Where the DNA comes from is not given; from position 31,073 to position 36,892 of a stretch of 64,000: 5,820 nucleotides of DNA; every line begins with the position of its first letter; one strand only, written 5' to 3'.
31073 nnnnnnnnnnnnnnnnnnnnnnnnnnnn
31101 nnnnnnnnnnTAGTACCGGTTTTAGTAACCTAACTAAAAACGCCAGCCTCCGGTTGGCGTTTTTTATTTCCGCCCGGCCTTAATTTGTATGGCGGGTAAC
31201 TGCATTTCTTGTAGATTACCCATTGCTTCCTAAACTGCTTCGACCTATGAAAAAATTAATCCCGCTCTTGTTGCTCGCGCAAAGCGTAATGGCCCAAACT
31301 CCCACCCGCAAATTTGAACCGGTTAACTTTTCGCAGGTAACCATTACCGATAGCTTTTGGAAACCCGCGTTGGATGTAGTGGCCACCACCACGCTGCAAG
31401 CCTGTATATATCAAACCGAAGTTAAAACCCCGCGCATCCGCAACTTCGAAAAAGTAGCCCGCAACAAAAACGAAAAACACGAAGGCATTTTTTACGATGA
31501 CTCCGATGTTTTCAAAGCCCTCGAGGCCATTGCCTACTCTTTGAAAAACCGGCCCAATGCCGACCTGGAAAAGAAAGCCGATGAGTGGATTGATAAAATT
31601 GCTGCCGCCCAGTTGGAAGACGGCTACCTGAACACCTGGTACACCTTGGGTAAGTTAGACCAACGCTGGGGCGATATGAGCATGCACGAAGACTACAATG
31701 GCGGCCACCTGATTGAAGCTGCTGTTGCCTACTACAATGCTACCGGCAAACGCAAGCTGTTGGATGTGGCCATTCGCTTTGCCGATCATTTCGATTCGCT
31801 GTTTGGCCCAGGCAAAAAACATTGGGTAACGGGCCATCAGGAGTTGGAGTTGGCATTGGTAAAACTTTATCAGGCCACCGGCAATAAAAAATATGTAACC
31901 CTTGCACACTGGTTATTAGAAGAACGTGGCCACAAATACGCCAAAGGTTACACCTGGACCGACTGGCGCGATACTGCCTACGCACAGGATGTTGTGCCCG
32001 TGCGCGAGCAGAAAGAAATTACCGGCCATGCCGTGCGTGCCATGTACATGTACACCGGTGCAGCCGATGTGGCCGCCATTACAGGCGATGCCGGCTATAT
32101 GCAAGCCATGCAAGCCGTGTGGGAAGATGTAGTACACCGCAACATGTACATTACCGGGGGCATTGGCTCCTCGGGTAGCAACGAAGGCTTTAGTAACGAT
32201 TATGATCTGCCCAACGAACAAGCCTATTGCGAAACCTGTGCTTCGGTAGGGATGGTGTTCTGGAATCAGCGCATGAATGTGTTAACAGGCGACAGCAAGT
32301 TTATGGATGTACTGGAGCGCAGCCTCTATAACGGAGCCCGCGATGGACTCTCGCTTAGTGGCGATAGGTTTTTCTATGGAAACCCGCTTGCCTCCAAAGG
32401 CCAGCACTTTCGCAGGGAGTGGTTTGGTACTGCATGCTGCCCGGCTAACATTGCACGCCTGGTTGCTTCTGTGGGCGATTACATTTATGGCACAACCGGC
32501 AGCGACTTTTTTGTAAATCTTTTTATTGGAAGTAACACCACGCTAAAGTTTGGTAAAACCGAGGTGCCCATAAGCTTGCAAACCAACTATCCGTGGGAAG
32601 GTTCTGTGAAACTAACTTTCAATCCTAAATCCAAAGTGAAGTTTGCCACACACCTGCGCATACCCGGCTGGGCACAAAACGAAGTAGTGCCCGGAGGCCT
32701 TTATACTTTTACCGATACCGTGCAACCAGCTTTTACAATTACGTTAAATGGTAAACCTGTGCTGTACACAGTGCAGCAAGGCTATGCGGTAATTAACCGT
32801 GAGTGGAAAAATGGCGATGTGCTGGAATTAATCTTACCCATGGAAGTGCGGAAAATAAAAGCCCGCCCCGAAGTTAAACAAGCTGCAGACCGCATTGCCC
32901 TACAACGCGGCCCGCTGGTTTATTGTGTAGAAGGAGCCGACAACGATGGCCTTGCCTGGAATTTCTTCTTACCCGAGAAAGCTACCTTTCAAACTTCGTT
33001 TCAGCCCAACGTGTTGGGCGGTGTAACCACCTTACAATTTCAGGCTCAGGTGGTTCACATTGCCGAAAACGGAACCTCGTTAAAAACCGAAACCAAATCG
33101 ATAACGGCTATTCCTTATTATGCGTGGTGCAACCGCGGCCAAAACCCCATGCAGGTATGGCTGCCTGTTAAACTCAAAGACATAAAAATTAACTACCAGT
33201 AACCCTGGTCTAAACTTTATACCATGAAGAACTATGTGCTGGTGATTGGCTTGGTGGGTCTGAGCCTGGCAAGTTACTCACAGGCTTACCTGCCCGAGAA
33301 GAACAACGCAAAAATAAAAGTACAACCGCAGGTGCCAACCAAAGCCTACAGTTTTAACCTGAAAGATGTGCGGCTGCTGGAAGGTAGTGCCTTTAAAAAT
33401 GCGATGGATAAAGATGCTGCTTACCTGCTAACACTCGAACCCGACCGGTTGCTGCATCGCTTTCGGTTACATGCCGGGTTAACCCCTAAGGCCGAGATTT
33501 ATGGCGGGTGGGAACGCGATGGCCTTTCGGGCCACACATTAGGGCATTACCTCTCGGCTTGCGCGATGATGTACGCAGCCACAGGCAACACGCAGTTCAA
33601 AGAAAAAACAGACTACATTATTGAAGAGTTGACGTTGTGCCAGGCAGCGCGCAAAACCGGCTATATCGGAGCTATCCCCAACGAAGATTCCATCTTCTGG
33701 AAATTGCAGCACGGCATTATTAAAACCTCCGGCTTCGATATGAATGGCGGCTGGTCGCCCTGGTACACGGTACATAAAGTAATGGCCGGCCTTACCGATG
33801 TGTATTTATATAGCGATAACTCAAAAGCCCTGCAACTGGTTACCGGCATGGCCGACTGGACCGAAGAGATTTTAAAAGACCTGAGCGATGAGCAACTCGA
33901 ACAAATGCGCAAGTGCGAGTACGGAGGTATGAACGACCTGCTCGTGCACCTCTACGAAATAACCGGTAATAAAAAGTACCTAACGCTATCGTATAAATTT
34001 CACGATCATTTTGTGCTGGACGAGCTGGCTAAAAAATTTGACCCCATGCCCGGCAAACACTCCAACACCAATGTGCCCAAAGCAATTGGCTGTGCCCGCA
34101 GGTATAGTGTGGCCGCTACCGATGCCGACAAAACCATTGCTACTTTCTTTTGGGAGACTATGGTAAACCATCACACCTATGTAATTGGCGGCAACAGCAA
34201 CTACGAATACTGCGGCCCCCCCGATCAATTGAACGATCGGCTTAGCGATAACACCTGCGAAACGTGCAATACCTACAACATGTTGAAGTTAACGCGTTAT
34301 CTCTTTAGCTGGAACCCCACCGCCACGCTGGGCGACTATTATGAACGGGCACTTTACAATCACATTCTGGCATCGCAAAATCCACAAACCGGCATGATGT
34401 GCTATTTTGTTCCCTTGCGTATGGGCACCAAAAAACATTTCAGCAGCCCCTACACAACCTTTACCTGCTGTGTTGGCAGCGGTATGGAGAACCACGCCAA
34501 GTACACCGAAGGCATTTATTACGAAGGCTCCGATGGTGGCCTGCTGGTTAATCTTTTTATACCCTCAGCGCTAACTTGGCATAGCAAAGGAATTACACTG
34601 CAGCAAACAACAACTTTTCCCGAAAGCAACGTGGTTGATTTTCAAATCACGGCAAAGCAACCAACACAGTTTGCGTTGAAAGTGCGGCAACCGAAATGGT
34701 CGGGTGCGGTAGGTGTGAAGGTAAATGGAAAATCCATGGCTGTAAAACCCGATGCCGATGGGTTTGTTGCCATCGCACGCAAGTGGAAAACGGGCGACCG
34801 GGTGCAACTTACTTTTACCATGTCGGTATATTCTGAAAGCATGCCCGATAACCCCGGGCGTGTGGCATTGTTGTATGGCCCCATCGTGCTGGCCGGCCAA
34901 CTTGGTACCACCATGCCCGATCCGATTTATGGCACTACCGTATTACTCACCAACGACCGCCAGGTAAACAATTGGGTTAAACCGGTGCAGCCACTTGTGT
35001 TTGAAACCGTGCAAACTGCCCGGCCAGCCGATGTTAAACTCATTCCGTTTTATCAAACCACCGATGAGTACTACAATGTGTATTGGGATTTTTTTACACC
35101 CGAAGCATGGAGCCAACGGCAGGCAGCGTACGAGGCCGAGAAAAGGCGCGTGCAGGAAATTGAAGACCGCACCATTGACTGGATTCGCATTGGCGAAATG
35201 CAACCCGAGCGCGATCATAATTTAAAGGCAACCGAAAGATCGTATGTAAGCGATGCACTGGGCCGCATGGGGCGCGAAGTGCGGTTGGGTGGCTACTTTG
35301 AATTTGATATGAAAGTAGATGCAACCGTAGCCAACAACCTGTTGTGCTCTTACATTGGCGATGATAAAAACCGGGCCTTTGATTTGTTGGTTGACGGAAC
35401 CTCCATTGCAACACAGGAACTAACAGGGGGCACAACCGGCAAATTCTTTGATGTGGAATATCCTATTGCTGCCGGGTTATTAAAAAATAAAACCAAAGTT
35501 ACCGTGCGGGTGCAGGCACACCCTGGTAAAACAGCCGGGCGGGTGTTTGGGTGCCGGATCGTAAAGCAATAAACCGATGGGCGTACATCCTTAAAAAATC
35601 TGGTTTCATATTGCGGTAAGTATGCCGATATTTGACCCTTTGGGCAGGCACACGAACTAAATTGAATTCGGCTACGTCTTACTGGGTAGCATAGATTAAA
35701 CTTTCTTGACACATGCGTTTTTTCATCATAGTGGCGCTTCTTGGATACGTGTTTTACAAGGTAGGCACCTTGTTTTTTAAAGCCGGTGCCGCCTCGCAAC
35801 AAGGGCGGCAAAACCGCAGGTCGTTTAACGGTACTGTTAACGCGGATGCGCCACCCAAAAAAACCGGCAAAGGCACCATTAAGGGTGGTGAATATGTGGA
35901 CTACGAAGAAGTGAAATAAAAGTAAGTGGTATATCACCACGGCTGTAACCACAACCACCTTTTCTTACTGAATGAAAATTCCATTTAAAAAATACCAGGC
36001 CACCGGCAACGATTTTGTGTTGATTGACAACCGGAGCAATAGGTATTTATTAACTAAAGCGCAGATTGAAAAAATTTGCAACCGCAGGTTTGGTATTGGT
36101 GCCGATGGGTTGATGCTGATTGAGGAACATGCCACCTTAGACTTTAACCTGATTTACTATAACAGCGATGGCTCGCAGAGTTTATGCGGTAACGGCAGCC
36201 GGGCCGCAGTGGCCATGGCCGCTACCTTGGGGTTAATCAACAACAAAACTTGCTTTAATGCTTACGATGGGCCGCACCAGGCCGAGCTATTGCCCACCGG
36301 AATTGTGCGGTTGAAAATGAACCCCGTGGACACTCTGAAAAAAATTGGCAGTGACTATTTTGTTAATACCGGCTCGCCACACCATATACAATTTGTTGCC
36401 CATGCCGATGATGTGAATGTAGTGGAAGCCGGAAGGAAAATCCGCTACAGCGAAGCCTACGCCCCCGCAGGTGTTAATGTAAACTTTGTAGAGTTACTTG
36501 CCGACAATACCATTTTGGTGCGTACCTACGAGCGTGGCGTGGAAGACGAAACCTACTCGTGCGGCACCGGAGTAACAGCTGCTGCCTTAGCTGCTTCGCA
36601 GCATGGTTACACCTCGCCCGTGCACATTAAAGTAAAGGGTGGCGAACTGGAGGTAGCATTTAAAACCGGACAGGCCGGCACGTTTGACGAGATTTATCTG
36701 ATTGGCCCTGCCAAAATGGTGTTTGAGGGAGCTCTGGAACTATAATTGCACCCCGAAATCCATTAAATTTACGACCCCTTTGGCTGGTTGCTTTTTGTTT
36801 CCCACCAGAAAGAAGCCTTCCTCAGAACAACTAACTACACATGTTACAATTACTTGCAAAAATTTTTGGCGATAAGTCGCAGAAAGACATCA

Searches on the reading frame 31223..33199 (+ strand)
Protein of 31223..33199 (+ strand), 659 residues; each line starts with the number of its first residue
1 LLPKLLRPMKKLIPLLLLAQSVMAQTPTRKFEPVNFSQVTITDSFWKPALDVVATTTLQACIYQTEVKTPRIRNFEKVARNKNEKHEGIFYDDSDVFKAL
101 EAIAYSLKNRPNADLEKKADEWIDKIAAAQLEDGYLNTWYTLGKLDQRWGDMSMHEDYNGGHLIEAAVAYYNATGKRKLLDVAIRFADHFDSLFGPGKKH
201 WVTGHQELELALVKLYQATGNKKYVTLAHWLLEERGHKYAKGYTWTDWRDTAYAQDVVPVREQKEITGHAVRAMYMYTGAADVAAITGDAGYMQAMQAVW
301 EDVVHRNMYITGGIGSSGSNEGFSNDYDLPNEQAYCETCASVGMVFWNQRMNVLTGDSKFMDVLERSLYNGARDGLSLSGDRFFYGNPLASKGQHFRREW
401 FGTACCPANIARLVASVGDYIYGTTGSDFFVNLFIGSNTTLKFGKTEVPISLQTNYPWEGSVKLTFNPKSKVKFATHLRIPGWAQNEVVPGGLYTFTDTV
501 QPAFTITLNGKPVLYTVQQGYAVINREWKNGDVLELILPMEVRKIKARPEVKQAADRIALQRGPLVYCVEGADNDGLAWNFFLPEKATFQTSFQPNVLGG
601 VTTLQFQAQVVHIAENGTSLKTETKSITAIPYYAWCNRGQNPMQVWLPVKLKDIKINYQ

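Call 82: search_protein_families(library=pfam, proteins=[window:31223-33199:+], max_evalue=0.0001)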
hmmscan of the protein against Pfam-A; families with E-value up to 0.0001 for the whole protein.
window:31223-33199:+ (659 aa): 3 families
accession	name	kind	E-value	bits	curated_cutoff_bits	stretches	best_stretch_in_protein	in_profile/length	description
PF07944.18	Beta-AFase-like_GH127_cat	-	4.1e-104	349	24.9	1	38-419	1-376/376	Beta-L-arabinofuranosidase, GH127 catalytic domain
PF20737.2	Glyco_hydro127C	-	1.1e-25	89.6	23.7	1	542-648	1-71/71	Glycoside hydrolase family 127 C-terminal domain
PF20736.2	Glyco_hydro127M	-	1.2e-22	80.3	24.2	1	430-540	3-95/95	Beta-L-arabinofuranosidase, GH127 middle domain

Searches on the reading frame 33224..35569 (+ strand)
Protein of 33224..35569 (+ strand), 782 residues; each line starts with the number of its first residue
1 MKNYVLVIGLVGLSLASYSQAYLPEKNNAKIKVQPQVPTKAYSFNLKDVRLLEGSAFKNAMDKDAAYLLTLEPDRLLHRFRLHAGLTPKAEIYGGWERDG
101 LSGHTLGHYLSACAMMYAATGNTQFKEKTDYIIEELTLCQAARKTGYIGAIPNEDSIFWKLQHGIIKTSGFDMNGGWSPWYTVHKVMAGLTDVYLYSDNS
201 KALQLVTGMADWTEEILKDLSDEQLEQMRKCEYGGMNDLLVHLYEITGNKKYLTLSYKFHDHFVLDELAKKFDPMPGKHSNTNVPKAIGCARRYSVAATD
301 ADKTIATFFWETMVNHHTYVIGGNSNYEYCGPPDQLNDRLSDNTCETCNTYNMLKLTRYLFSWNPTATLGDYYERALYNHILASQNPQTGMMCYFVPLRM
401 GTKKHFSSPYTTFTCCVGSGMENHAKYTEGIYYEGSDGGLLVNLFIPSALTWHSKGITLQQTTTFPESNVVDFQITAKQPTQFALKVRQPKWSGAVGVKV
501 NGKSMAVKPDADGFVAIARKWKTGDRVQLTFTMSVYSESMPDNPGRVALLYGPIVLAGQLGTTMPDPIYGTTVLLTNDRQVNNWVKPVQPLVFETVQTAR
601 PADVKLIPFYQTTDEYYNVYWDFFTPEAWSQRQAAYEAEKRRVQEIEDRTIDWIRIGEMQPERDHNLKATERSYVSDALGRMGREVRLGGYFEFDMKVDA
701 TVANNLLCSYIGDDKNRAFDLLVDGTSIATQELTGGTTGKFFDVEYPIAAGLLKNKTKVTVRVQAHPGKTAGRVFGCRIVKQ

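Call 82: search_protein_families(library=pfam, proteins=[window:33224-35569:+], max_evalue=0.0001)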
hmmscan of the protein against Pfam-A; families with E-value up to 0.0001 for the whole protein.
window:33224-35569:+ (782 aa): 3 families
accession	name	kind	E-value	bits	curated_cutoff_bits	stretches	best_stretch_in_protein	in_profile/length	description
PF07944.18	Beta-AFase-like_GH127_cat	-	8.4e-123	410.5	24.9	1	48-428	1-375/376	Beta-L-arabinofuranosidase, GH127 catalytic domain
PF20736.2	Glyco_hydro127M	-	2.5e-28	98.5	24.2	1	440-533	2-95/95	Beta-L-arabinofuranosidase, GH127 middle domain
PF20620.4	DUF6805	-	8.5e-21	75.1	27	1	646-779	2-132/133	Family of unknown function (DUF6805)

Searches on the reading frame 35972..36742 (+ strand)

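Call 82: search_protein_families(library=pfam, proteins=[window:35972-36742:+], max_evalue=0.0001)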
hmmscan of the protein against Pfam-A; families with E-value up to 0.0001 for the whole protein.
window:35972-36742:+ (257 aa): 1 family
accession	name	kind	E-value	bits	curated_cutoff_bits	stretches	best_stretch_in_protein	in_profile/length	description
PF01678.24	DAP_epimerase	-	5.3e-39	133.5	34.7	2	130-250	2-121/121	Diaminopimelate epimerase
